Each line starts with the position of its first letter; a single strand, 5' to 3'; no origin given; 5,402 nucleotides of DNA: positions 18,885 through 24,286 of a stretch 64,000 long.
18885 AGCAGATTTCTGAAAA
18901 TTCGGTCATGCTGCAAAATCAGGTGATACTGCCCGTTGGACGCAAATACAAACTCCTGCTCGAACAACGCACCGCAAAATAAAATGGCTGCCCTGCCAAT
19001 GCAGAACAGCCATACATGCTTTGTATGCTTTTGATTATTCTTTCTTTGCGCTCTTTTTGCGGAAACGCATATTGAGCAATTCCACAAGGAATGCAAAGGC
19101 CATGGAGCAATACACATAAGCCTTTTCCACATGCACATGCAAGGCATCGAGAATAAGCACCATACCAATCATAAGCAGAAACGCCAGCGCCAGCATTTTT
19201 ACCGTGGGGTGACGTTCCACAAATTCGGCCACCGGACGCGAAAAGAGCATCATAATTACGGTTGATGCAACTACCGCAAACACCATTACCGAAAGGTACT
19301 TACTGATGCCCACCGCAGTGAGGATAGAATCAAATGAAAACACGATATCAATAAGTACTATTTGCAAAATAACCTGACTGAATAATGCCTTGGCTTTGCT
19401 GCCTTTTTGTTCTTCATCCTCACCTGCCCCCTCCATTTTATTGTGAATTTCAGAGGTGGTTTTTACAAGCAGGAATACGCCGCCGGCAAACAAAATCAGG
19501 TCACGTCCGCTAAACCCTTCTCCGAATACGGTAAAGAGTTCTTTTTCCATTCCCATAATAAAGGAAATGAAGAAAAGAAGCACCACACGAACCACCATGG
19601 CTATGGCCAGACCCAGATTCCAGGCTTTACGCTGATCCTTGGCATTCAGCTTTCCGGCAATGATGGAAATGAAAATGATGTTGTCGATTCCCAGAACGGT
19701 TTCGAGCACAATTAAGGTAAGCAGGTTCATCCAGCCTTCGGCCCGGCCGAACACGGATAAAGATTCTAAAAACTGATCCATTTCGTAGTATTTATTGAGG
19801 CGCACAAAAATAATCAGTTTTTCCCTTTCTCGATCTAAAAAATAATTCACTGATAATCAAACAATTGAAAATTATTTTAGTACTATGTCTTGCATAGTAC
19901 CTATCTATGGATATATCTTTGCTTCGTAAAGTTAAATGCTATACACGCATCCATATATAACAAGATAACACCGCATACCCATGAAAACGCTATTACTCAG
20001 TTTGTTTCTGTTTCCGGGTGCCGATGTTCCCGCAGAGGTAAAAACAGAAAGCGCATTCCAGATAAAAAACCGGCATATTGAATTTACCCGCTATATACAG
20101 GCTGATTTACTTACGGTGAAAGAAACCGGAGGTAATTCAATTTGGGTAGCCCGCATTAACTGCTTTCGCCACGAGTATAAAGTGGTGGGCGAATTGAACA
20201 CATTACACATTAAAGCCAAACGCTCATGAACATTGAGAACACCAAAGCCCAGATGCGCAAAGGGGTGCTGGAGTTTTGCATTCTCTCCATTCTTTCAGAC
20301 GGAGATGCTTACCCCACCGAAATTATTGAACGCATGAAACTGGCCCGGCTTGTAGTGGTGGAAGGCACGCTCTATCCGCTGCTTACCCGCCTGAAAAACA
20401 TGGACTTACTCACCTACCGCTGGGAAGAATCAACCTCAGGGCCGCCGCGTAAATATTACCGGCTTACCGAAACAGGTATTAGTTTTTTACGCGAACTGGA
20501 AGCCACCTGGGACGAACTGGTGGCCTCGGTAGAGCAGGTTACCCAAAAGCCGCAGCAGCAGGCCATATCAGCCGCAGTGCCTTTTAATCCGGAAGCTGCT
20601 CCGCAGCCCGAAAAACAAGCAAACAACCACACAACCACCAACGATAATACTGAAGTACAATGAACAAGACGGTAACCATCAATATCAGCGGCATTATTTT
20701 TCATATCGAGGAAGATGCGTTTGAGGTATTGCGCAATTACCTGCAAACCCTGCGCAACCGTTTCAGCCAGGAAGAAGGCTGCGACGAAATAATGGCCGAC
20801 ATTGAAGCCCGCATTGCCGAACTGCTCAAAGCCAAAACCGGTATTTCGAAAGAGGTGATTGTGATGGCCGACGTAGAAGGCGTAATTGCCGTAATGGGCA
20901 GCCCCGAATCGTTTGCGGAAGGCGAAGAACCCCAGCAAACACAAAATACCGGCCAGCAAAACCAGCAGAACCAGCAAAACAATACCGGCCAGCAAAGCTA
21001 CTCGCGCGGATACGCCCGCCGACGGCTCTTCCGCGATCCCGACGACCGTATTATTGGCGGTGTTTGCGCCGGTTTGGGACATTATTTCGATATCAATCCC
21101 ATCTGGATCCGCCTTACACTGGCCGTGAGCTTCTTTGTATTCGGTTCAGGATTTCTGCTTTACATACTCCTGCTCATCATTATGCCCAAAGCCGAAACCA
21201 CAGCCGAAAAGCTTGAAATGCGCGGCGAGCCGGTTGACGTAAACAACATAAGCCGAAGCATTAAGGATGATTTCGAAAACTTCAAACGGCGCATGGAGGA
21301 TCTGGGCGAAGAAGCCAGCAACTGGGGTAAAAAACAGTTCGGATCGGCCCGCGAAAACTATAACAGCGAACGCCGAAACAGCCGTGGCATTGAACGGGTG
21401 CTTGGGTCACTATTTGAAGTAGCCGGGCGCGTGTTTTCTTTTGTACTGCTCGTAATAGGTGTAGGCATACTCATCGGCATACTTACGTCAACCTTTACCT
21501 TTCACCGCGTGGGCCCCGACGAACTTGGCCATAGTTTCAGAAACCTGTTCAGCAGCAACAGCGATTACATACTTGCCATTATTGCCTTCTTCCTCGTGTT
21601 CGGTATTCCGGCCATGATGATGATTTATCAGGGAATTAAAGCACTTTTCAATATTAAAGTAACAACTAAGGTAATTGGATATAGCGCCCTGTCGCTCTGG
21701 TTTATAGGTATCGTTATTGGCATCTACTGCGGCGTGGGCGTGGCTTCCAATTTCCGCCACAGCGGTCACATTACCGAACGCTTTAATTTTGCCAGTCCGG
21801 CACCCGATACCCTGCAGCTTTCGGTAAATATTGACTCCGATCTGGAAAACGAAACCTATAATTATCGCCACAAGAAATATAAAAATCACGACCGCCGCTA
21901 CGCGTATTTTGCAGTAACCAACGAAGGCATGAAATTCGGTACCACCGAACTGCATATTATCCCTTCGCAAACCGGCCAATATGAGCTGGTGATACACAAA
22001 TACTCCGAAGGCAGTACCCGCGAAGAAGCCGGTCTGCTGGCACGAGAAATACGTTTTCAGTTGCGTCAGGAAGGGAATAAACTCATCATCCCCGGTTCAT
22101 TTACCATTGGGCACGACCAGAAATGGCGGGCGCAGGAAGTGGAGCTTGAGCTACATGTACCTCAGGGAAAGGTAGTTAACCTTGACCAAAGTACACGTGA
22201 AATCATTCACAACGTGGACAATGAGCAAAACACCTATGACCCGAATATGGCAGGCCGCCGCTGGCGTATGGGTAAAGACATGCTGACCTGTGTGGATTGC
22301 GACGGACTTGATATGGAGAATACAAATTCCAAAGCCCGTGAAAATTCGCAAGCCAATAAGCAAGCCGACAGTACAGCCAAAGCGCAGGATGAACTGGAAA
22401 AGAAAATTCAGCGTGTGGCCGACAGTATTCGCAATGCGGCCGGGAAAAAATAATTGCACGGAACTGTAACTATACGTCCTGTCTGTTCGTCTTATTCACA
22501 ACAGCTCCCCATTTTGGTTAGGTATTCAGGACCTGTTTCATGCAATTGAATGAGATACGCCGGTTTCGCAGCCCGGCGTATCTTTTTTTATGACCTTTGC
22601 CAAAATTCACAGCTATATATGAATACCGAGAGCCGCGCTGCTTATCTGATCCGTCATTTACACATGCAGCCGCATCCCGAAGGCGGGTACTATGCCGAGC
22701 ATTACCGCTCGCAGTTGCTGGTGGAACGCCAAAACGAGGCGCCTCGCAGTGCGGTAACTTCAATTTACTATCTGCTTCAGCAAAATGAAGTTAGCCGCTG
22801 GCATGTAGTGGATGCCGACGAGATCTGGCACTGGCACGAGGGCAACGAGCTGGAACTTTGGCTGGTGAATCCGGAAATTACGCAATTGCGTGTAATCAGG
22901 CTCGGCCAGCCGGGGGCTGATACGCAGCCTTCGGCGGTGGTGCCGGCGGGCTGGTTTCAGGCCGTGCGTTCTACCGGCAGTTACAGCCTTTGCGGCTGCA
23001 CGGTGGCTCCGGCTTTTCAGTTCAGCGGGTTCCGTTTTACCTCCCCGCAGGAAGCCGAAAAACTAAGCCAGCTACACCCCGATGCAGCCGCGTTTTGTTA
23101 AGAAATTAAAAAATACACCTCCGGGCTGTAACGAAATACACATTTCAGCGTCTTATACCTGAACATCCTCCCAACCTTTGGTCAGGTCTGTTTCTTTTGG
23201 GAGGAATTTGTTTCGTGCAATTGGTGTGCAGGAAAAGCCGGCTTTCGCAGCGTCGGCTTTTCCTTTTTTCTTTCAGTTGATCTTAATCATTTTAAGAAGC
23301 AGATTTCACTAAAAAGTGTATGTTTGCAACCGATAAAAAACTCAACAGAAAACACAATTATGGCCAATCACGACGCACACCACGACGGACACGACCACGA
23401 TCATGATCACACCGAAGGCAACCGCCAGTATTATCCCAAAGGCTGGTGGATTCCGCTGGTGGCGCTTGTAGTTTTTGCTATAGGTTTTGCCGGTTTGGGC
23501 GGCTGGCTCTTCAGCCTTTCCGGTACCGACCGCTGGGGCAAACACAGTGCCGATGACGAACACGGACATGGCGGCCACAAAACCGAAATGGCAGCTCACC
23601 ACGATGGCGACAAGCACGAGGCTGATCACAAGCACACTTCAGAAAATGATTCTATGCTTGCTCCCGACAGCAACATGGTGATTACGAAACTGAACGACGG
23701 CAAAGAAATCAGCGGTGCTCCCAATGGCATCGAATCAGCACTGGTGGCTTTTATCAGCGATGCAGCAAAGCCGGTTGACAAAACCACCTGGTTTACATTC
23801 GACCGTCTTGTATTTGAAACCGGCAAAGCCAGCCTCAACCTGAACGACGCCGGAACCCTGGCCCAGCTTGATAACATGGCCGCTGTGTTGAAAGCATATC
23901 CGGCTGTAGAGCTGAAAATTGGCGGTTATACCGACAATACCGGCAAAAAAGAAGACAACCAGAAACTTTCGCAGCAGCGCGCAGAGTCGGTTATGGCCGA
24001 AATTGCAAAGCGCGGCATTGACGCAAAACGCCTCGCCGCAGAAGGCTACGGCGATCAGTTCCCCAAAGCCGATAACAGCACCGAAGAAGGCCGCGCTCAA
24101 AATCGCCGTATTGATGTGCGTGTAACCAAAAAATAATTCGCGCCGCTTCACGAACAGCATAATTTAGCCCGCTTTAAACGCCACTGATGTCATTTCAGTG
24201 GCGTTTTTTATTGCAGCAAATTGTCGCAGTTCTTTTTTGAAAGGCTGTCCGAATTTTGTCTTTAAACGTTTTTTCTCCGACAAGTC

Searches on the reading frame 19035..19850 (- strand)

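Call 60: search_protein_families(library=pfam, proteins=[window:19035-19850:-], max_evalue=0.001)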
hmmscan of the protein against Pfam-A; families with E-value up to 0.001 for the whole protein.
window:19035-19850:- (271 aa): 1 family
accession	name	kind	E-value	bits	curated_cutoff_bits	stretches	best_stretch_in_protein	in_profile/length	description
PF03741.22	TerC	-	2.6e-46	158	27.8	1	44-235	1-177/178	Integral membrane protein TerC family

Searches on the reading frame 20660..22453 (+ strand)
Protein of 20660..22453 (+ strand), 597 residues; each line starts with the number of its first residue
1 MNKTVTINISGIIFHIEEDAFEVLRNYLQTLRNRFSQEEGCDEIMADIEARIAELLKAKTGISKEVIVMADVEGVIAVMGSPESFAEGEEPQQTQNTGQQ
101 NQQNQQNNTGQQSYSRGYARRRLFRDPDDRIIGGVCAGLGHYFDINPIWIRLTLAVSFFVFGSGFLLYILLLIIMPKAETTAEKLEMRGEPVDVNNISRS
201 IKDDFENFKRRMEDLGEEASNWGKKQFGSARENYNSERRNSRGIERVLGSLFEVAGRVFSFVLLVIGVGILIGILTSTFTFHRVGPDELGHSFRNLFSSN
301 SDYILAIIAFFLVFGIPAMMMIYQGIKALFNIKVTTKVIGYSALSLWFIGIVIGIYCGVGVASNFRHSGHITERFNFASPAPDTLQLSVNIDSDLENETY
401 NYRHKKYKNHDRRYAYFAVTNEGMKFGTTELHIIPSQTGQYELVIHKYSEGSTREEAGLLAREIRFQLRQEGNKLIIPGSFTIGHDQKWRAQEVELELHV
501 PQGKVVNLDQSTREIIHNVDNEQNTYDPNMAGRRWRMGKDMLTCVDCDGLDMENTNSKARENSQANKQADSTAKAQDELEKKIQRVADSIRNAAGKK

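Call 5: search_protein_families(library=pfam, proteins=[window:20660-22453:+], max_evalue=0.01)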
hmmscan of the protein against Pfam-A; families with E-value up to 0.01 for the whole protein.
window:20660-22453:+ (597 aa): 4 families
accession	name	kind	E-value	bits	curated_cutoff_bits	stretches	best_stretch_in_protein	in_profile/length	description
PF22744.3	Toast-rack_PspC-Cterm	-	9.5e-27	93.8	27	1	430-547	16-133/136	ToastRack found in some PspC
PF04024.17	PspC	-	3.8e-22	78.3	25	1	121-178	1-58/58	PspC domain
PF22571.1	LiaI-LiaF-TM_PspC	-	8.6e-19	68.1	27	1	241-365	16-142/142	PspC transmembrane region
PF22564.2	HAAS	-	5.7e-05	23.8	27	1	26-87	1-54/55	HAAS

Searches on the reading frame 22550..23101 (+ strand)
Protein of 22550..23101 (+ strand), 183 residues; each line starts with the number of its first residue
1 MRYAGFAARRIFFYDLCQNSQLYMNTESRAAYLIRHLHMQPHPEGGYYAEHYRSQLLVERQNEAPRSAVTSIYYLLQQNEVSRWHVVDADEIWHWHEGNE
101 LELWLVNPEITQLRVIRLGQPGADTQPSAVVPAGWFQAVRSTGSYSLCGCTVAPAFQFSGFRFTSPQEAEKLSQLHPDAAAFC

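Call 5: search_protein_families(library=pfam, proteins=[window:22550-23101:+], max_evalue=0.01)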
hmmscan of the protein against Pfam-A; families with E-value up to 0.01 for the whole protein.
window:22550-23101:+ (183 aa): 1 family
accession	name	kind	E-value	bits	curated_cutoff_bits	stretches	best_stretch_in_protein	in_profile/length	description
PF06172.17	Cupin_5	-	1.1e-45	155.5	25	1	32-163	2-138/139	Cupin superfamily (DUF985)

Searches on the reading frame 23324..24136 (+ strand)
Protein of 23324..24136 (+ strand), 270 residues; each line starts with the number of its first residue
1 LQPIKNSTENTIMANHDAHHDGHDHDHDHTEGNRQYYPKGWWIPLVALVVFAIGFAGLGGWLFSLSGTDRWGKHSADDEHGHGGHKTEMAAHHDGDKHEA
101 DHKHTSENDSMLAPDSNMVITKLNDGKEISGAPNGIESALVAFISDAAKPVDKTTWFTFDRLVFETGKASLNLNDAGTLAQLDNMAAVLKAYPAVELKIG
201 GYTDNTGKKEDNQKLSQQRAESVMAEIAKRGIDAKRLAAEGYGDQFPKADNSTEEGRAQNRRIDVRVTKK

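Call 5: search_protein_families(library=pfam, proteins=[window:23324-24136:+], max_evalue=0.01)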
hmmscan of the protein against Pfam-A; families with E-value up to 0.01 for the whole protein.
window:23324-24136:+ (270 aa): 1 family
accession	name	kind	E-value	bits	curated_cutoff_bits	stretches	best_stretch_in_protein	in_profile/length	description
PF00691.25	OmpA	-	4.1e-18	66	27.2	1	164-261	2-98/98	OmpA family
